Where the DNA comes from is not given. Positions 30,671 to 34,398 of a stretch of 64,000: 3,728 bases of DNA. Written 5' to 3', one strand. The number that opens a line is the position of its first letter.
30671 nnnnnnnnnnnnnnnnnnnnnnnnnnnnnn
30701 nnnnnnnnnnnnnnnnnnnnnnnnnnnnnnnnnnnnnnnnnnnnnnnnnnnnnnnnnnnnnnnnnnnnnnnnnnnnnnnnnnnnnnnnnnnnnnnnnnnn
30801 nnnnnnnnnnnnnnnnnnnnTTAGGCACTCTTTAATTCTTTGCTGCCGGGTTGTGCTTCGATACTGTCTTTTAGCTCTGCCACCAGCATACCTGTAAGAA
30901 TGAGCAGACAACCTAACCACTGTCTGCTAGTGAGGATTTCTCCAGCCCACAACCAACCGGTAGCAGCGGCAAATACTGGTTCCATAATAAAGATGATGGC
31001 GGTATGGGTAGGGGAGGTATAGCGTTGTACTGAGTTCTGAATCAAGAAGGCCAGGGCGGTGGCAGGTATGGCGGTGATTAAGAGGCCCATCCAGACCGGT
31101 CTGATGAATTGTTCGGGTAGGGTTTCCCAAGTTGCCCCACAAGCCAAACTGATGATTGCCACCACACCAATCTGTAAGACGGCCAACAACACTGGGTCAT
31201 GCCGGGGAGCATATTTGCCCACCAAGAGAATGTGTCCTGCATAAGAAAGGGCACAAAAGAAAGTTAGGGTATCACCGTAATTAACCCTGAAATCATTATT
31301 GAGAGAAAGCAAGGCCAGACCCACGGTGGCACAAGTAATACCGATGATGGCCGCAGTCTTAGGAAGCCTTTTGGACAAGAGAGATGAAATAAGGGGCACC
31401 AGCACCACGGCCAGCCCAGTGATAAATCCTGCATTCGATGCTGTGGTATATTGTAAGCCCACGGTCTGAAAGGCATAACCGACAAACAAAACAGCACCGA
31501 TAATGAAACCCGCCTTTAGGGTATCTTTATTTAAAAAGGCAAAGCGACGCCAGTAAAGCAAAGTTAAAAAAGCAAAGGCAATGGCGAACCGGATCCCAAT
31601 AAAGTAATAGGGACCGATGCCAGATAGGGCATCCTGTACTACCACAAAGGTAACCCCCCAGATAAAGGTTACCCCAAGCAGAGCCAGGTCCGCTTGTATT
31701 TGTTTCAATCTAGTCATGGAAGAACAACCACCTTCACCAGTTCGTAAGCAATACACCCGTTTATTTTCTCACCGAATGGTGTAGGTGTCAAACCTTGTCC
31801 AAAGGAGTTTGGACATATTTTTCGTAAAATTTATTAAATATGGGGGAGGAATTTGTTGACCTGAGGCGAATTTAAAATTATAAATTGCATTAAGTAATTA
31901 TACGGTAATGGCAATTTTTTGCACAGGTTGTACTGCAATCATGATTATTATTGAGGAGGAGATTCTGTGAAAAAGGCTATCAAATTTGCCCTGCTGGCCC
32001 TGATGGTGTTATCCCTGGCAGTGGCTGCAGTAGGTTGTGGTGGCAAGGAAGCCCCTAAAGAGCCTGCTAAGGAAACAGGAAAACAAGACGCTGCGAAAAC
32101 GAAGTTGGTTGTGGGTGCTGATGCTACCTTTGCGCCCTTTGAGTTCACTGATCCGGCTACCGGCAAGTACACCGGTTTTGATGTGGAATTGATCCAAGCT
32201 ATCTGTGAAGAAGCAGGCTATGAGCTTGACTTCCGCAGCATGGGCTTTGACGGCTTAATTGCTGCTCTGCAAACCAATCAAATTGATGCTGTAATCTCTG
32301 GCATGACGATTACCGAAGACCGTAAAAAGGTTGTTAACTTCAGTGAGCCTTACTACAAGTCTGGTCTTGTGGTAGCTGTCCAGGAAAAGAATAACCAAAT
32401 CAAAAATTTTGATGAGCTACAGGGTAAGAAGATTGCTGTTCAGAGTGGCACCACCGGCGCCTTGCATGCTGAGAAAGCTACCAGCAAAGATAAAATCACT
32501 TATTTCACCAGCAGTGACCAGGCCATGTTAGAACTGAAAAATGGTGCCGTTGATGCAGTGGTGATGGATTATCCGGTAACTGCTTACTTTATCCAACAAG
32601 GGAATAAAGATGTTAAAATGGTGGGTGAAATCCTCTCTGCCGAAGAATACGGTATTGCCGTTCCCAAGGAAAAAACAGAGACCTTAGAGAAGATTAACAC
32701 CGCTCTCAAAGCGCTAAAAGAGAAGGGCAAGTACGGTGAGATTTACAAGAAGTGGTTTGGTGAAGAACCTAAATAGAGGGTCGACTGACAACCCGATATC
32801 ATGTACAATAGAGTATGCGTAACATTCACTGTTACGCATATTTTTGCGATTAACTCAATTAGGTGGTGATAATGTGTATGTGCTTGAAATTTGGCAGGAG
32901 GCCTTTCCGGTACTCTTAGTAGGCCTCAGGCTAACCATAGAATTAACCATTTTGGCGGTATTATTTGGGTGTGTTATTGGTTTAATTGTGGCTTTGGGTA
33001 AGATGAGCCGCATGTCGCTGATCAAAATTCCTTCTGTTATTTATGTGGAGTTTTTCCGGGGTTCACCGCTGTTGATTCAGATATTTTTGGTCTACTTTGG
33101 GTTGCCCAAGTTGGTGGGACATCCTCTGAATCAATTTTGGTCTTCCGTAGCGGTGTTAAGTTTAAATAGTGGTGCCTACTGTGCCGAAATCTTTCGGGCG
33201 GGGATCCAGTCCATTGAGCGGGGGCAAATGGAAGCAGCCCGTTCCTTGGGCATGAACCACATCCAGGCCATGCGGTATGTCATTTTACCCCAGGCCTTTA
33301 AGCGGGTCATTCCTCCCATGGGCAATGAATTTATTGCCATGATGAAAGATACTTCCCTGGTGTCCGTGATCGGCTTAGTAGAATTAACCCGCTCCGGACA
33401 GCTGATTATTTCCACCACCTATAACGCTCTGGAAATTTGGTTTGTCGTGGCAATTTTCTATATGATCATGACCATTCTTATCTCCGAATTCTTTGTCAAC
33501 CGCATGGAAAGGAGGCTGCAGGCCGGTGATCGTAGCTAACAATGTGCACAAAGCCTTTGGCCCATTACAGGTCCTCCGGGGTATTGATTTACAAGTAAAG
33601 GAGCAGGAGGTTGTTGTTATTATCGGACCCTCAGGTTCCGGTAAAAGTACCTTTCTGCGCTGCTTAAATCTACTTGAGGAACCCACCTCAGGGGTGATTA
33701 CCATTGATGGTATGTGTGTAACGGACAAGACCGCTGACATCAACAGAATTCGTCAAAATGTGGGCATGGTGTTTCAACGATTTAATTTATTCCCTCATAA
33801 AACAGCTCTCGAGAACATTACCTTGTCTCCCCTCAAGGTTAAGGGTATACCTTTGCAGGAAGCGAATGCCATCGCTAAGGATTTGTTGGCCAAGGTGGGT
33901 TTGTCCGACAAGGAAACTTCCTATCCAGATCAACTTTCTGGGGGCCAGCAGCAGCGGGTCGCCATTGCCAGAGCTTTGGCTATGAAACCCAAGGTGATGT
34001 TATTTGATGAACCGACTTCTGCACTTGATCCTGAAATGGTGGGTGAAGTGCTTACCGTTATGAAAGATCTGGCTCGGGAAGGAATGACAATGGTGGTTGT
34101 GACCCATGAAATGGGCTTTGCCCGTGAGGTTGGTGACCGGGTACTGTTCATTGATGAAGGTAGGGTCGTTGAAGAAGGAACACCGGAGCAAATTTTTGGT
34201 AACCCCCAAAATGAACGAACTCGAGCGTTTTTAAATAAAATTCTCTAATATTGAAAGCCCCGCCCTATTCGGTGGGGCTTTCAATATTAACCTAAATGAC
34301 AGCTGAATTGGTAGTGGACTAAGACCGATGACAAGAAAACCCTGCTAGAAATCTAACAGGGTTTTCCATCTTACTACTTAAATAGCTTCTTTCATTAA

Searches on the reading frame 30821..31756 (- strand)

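Call 47: search_protein_families(library=pfam, proteins=[window:30821-31756:-], max_evalue=0.00001)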
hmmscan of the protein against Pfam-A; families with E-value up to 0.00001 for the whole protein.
window:30821-31756:- (311 aa): 1 family
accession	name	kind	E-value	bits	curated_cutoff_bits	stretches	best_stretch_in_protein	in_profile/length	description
PF00892.27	EamA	-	1.9e-36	125.8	28.2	2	160-292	2-132/135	EamA-like transporter family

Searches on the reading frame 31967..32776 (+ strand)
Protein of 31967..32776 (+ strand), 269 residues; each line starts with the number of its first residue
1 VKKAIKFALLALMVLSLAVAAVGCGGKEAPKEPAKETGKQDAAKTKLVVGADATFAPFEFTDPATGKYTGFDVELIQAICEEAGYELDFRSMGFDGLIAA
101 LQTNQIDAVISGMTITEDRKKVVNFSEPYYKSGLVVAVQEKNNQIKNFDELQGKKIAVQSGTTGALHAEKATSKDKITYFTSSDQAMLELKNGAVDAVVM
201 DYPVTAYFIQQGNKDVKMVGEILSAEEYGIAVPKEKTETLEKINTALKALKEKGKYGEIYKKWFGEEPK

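Call 47: search_protein_families(library=pfam, proteins=[window:31967-32776:+], max_evalue=0.00001)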
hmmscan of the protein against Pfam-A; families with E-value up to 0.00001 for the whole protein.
window:31967-32776:+ (269 aa): 3 families
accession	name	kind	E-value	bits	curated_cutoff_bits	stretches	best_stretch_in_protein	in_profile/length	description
PF00497.25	SBP_bac_3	-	9.8e-45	152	26.4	1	47-266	1-132/132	Bacterial extracellular solute-binding proteins, family 3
PF10613.14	Lig_chan-Glu_bd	-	1.4e-10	41.7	30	1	67-140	27-113/115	Ligated ion channel L-glutamate- and glycine-binding site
PF12974.12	Phosphonate-bd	-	3.8e-08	33.4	27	1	74-257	18-223/242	ABC transporter, phosphonate, periplasmic substrate-binding protein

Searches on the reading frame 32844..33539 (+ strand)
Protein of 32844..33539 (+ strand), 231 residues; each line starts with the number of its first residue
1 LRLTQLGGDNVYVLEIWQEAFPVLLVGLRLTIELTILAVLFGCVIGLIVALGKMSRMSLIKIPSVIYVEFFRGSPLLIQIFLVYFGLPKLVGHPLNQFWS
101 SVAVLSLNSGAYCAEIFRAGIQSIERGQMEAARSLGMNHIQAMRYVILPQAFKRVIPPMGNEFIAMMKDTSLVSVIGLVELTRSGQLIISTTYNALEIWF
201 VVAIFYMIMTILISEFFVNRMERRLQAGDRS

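Call 47: search_protein_families(library=pfam, proteins=[window:32844-33539:+], max_evalue=0.00001)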
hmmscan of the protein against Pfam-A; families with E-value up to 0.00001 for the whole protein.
window:32844-33539:+ (231 aa): 1 family
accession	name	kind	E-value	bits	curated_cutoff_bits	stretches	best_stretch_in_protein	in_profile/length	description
PF00528.27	BPD_transp_1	-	1.7e-26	93.5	26.4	1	42-225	1-182/184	Binding-protein-dependent transport system inner membrane component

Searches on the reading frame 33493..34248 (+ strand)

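Call 47: search_protein_families(library=pfam, proteins=[window:33493-34248:+], max_evalue=0.00001)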
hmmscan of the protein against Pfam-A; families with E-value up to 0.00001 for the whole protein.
window:33493-34248:+ (251 aa): 3 families
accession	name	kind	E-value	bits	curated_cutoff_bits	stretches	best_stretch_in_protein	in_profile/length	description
PF00005.33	ABC_tran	-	7.3e-39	133.9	25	1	28-176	1-137/137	ABC transporter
PF13304.12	AAA_21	-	5e-14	53.5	27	1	145-207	235-300/304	AAA domain, putative AbiEii toxin, Type IV TA system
PF02463.25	SMC_N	-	8.5e-09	35.6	40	1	38-213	24-205/220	RecF/RecN/SMC N terminal domain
